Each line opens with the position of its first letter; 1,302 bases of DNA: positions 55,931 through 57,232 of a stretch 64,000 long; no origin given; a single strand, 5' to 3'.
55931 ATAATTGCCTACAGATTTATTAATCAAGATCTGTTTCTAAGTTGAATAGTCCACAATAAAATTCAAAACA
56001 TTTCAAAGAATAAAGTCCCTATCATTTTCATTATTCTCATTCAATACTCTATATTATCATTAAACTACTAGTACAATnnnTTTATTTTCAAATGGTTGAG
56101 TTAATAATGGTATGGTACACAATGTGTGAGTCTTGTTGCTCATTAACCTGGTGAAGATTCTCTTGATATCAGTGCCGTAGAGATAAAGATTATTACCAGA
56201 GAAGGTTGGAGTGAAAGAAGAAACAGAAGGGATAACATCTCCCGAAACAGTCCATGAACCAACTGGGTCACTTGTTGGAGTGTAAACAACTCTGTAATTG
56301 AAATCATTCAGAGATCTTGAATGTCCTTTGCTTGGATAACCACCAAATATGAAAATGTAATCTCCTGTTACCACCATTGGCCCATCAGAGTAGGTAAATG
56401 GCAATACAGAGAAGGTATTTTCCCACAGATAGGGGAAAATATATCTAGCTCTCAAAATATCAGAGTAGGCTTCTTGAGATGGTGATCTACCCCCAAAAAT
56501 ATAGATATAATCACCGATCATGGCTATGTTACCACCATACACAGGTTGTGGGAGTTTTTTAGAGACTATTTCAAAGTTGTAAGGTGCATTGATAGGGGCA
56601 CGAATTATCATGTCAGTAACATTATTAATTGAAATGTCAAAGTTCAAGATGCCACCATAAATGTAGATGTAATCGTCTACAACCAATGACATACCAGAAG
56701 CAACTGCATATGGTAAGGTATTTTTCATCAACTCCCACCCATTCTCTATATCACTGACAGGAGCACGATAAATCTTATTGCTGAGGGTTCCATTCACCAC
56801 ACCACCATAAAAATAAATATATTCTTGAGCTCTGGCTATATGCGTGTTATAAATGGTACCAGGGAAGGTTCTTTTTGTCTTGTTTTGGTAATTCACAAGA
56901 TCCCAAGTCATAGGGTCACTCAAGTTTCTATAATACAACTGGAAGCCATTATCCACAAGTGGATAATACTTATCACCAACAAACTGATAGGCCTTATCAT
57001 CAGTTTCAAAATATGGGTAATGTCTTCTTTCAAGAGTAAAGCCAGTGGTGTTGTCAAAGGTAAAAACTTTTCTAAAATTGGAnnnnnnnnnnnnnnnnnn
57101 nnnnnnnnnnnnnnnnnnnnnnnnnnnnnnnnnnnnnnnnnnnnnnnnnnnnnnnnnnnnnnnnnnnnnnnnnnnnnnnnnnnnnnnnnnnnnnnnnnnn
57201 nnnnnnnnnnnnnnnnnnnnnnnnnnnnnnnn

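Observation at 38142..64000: Cluster of six paralogous genes encoding secreted coiled-coil + RCC1-like + Kelch-like double-propeller proteins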

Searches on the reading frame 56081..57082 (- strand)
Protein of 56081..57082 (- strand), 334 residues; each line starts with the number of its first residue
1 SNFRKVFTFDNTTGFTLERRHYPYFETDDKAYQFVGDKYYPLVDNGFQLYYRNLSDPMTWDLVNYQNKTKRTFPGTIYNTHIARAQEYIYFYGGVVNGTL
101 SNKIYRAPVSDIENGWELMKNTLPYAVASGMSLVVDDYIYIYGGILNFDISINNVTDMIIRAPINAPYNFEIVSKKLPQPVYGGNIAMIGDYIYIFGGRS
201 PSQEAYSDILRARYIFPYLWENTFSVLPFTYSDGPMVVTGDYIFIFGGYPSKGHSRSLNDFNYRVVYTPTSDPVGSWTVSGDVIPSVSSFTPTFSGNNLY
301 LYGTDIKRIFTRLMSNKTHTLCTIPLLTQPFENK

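Call 31: find_homologous_proteins(query=window:56081-57082:-, max_evalue=0.01)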
Query seq(334 aa): 737 candidates shared short words with the query, none scored E <= 0.01.

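Call 44: search_protein_representatives(alignment_id=A3)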
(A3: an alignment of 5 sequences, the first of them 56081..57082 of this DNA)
Query: 5 sequences, 332 profile positions. Proteins with E-value up to 0.001 (for the whole library): 5133; up to 1e-10: 902; up to 1e-30: 148. The best 150 are listed.
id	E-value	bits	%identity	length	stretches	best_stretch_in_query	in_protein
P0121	2.2e-290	976.8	-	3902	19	67-252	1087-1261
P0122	1.6e-206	701.1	-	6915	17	100-312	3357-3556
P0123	3.7e-193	657.2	-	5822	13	84-255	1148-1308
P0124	5.3e-165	564.6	-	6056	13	158-300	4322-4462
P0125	4.9e-144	495.7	-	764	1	4-328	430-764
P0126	2.7e-121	421.0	-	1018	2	2-281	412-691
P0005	2.8e-120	417.7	-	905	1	2-325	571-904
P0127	5.4e-116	403.6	-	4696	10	85-314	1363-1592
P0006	1.6e-113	395.5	-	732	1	5-325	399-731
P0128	6.9e-109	380.2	-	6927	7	55-283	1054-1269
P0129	6.2e-106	370.5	-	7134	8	157-317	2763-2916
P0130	1.3e-101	356.3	-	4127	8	131-310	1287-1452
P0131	5.9e-99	347.5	-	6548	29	70-258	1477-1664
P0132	2.5e-89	315.9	-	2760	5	97-310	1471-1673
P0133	1.3e-88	313.5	-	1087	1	15-283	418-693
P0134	2.7e-88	312.5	-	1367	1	10-281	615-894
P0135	1.9e-85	303.1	-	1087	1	17-278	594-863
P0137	3.5e-84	299.0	-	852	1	7-319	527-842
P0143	7.7e-78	278.1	-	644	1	6-264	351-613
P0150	1.2e-60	221.6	-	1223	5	120-298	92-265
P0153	2.7e-56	207.3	-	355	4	100-259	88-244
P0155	4.3e-56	206.7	-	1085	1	17-321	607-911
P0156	6.2e-56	206.1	-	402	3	112-259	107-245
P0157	1.2e-55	205.1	-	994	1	6-282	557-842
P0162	4.0e-54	200.2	-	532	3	67-262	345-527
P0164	1.5e-52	195.0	-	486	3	84-256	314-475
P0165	1.9e-52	194.7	-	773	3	67-254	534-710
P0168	3.2e-51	190.7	-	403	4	128-252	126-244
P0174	5.7e-48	180.0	-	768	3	126-253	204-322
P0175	8.1e-48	179.5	-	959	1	5-278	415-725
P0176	1.0e-47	179.1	-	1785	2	83-310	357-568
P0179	3.2e-47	177.5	-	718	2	73-260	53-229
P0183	1.2e-45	172.4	-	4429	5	159-314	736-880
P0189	2.3e-44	168.1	-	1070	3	61-204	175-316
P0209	5.7e-39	150.4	-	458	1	155-286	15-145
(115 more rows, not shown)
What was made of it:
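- Tried and rejected: This is a tool limitation, so family sizing relied on the exhaustive representative search (call 44).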

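Call 45: list_cluster_members(proteins=[P0121, P0122, P0123, P0125, P0126, P0133, P0134, P0137, P0153, P0156])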
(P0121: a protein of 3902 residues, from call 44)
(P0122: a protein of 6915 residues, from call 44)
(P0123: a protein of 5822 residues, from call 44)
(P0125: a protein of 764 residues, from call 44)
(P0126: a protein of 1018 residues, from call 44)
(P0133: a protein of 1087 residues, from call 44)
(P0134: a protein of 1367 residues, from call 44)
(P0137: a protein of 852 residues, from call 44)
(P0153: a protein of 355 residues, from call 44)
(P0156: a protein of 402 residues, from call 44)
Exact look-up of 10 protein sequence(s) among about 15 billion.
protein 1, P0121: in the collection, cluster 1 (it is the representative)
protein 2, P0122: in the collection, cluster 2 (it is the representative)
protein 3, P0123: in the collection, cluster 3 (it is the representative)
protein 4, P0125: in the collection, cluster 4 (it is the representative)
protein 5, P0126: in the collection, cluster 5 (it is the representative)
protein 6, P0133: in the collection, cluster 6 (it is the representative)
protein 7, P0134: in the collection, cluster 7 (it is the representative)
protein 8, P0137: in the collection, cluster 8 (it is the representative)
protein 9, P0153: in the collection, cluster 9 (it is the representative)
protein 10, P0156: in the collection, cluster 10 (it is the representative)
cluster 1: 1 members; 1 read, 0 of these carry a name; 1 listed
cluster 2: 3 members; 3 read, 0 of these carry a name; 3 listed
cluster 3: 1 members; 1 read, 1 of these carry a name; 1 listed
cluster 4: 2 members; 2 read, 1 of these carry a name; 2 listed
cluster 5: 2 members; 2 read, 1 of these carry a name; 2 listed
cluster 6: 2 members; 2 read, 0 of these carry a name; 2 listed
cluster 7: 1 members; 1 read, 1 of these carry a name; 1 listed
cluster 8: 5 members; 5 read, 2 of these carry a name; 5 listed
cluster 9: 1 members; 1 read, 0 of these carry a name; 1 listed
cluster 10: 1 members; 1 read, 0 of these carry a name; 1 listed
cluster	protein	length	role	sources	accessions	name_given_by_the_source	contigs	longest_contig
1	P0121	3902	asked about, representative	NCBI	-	-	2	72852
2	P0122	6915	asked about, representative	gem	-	-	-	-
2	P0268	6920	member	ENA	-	-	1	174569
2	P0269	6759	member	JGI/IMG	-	-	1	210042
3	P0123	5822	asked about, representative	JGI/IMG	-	hypothetical protein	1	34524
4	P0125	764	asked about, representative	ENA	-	-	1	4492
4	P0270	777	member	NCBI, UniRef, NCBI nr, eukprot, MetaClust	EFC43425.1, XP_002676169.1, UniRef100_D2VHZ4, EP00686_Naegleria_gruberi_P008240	predicted protein [Naegleria gruberi] | Predicted protein n=1 Tax=Naegleria gruberi TaxID=5762 RepID=D2VHZ4_NAEGR | uncharacterized protein NAEGRDRAFT_49691 [Naegleria gruberi]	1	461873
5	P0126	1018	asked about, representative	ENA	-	-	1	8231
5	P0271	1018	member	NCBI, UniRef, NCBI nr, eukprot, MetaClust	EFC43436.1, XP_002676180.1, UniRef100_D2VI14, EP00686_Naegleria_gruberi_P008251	predicted protein [Naegleria gruberi] | Predicted protein n=1 Tax=Naegleria gruberi TaxID=5762 RepID=D2VI14_NAEGR | uncharacterized protein NAEGRDRAFT_68523 [Naegleria gruberi]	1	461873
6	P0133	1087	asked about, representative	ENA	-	-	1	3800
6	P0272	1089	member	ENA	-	-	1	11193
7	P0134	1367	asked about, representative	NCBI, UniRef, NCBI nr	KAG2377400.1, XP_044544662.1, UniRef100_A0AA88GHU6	hypothetical protein C9374_009311 [Naegleria lovaniensis] | EGF-like domain-containing protein n=1 Tax=Naegleria lovaniensis TaxID=51637 ... | uncharacterized protein C9374_009311 [Naegleria lovaniensis]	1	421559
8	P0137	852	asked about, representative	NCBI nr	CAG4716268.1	unnamed protein product [Naegleria fowleri]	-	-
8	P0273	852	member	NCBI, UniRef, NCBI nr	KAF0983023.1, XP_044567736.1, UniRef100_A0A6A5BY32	hypothetical protein FDP41_011001 [Naegleria fowleri] | RCC1-like domain-containing protein n=1 Tax=Naegleria fowleri TaxID=5763 ... | uncharacterized protein FDP41_011001 [Naegleria fowleri]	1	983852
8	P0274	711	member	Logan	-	-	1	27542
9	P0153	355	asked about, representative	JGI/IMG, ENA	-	-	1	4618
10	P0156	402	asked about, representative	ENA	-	-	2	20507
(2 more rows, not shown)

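Call 50: predict_structure(alignment_id=A4)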
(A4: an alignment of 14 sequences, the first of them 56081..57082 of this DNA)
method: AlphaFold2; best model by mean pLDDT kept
length: 334 residues; sequences in the alignment: 14
mean_pLDDT: 79.1   pTM: 0.82
mean pLDDT of the five models: 79.1, 78.7, 76.2, 75.6, 73.3
residues with pLDDT >= 90: 124; 70-90: 119; 50-70: 60; < 50: 31
segments of 3 or more residues with pLDDT < 50: 1-13, 310-316, 329-334
pLDDT, mean of each block of 10 residues (from residue 1): 41 57 89 73 63 85 65 73 94 87 94 90 94 95 80 82 96 95 91 91 81 96 83 82 85 56 87 89 71 82 63 51 66 34
secondary structure, 60 per line:
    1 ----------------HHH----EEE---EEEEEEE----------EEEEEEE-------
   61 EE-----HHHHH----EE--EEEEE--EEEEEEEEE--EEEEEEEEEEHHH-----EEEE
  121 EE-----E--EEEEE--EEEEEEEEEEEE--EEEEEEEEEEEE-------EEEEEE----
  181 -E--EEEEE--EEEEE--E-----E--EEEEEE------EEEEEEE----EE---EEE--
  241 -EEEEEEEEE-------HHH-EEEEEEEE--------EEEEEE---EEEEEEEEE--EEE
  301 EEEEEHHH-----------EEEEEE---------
elements in order: E24-26 E30-36 E47-53 H68-72 E81-85 E88-96 E99-108 E117-122 E131-135 E138-149 E152-163 E171-176 E185-189 E192-196 E208-213 E220-226 E236-238 E242-250 E262-269 E278-283 E287-295 E298-305 E320-325

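Call 57: search_protein_families(library=pfam, proteins=[P0121, P0153, P0156, P0271, P0134], max_evalue=0.001)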
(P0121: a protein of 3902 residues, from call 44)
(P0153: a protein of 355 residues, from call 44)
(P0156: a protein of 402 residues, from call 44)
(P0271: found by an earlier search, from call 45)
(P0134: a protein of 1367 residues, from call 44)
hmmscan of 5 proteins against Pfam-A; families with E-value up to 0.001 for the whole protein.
P0121 (3902 aa): 15 families
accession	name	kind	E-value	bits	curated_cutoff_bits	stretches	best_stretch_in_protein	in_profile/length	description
PF24681.1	Kelch_KLHDC2_KLHL20_DRC7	-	1.9e-139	462.7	50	13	1572-1777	5-221/221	KLHDC2/KLHL20/DRC7 Kelch-repeats domain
PF13964.12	Kelch_6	-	7.6e-93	302.2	25.3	0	1763-1787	5-31/50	Kelch motif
PF01344.31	Kelch_1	-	4.7e-58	192.7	20.1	0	1667-1692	6-31/46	Kelch motif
PF24996.1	NANM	-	4.6e-34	118.3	45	1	2495-2620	4-132/350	N-acetylneuraminate epimerase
PF13854.13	Kelch_HCF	-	9.5e-22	78.1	113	0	1562-1808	14-286/345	Host cell factor, Kelch-repeats domain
PF13418.12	Kelch_4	-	2.1e-19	69.6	21.6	0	2748-2767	8-29/49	Galactose oxidase, central domain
PF12219.14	End_tail_spike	-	2.5e-17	63.8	25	0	949-997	112-158/160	Catalytic domain of bacteriophage endosialidase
PF13884.11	Peptidase_S74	-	7.1e-17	61.9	22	1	3602-3655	1-57/58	Chaperone of endosialidase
PF02489.21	Herpes_glycop_H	-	4.8e-11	42.4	20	0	2364-2430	14-80/501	Herpesvirus glycoprotein H main domain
PF14867.11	Lantibiotic_a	-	1.1e-08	35.1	27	0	1028-1043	8-23/29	Lantibiotic alpha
PF07646.21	Kelch_2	-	6.4e-08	32.6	21.3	0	871-889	6-24/48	Kelch motif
PF13415.12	Kelch_3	-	5.5e-07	30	22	0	827-862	1-36/48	Galactose oxidase, central domain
PF25778.1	DUF7948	-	0.00012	22.6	27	0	1414-1446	131-163/214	Domain of unknown function (DUF7948)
PF13601.12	HTH_34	-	0.00023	21.7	27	0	1954-1996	35-77/80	Winged helix DNA-binding domain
PF22633.2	F5_F8_type_C_2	-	0.00057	20.9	27.8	1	174-268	2-91/91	NedA-like, galactose-binding domain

P0153 (355 aa): 10 families
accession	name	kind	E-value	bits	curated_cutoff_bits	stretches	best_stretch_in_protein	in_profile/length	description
PF13964.12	Kelch_6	-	1.1e-22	79.7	25.3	0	324-346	4-27/50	Kelch motif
PF24681.1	Kelch_KLHDC2_KLHL20_DRC7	-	2.5e-19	69.9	50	2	59-236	43-221/221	KLHDC2/KLHL20/DRC7 Kelch-repeats domain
PF24996.1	NANM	-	6.6e-12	45.4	45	2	63-183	4-125/350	N-acetylneuraminate epimerase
PF19755.4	DUF6242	-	1.4e-11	45.1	29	1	50-127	124-202/217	Domain of unknown function (DUF6242)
PF01344.31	Kelch_1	-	5.3e-10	39.1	20.1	0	327-348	7-28/46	Kelch motif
PF13418.12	Kelch_4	-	3.7e-07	30.4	21.6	0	327-343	8-24/49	Galactose oxidase, central domain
PF24981.1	Beta-prop_ATRN-LZTR1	-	3.7e-07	30.2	50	1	47-243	20-226/289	Attractin/LZTR1 beta-propeller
PF23364.1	MAX_effector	-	3.4e-06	27.3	27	0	279-314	23-56/61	MAX effector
PF13415.12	Kelch_3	-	1.5e-05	25.5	22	0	331-345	1-15/48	Galactose oxidase, central domain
PF25210.1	Kelch_FKB95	-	4.2e-05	23.7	70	0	273-345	29-103/268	FKB95, Kelch-repeats domain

P0156 (402 aa): 11 families
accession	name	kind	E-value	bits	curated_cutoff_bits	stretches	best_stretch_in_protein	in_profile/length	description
PF24681.1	Kelch_KLHDC2_KLHL20_DRC7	-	1.5e-28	100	50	3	313-395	45-132/221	KLHDC2/KLHL20/DRC7 Kelch-repeats domain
PF13964.12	Kelch_6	-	3.4e-21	74.9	25.3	0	170-198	3-30/50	Kelch motif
PF01344.31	Kelch_1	-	5.5e-19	67.8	20.1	2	370-396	5-31/46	Kelch motif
PF24981.1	Beta-prop_ATRN-LZTR1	-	6.1e-12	45.8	50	3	182-336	2-167/289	Attractin/LZTR1 beta-propeller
PF13418.12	Kelch_4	-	1.6e-11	44.4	21.6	0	370-395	5-32/49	Galactose oxidase, central domain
PF19755.4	DUF6242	-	1.1e-10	42.3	29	0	258-337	129-205/217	Domain of unknown function (DUF6242)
PF13415.12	Kelch_3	-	4.2e-09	36.8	22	1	279-323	1-45/48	Galactose oxidase, central domain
PF24996.1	NANM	-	4.5e-09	36.1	45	3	216-340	4-128/350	N-acetylneuraminate epimerase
PF13854.13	Kelch_HCF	-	8.1e-09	35.6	113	0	272-386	124-259/345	Host cell factor, Kelch-repeats domain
PF25210.1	Kelch_FKB95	-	1.2e-07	32.1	70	0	265-339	28-100/268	FKB95, Kelch-repeats domain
PF07646.21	Kelch_2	-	1.2e-06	28.6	21.3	0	319-358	2-29/48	Kelch motif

P0271 (1018 aa): 8 families
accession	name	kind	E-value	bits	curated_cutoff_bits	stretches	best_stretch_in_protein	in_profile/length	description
PF25390.1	WD40_RLD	-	1.4e-61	209.3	150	1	24-346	35-354/363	RCC1-like domain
PF00415.24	RCC1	-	6.7e-39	132.7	21.7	4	253-298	1-47/50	Regulator of chromosome condensation (RCC1) repeat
PF13540.12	RCC1_2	-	6.5e-30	102.6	22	3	128-157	1-30/30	Regulator of chromosome condensation (RCC1) repeat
PF25384.1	Alsin_RLD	-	1.9e-09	37.8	100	1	145-258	242-354/405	Alsin RCC1-like domain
PF24681.1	Kelch_KLHDC2_KLHL20_DRC7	-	1.9e-09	37.6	50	1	458-610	87-221/221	KLHDC2/KLHL20/DRC7 Kelch-repeats domain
PF13964.12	Kelch_6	-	9.4e-09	35.4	25.3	0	487-513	10-34/50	Kelch motif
PF00147.23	Fibrinogen_C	-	4.3e-05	23.9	22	1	805-839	12-46/221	Fibrinogen beta and gamma chains, C-terminal globular domain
PF01344.31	Kelch_1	-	4.7e-05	23.2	20.1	0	652-668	10-26/46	Kelch motif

P0134 (1367 aa): 7 families
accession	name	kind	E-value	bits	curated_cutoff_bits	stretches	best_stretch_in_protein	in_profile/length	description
PF25390.1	WD40_RLD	-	1.1e-67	229.3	150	1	223-555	31-362/363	RCC1-like domain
PF00415.24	RCC1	-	4e-47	159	21.7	3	402-453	1-50/50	Regulator of chromosome condensation (RCC1) repeat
PF13540.12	RCC1_2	-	2.2e-38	129.5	22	3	440-469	1-30/30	Regulator of chromosome condensation (RCC1) repeat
PF24681.1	Kelch_KLHDC2_KLHL20_DRC7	-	8.3e-11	42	50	1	659-759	33-132/221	KLHDC2/KLHL20/DRC7 Kelch-repeats domain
PF25384.1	Alsin_RLD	-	3e-05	23.9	100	0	404-474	243-311/405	Alsin RCC1-like domain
PF13964.12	Kelch_6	-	3.7e-05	24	25.3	0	803-817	9-23/50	Kelch motif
PF01344.31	Kelch_1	-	0.00017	21.4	20.1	0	803-825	9-30/46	Kelch motif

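Call 60: find_encoding_contigs(protein=P0271, flank=10000, max_places=2)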
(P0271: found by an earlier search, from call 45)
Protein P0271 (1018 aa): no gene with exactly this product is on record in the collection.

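Call 61: find_encoding_contigs(protein=P0270, flank=10000, max_places=2)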
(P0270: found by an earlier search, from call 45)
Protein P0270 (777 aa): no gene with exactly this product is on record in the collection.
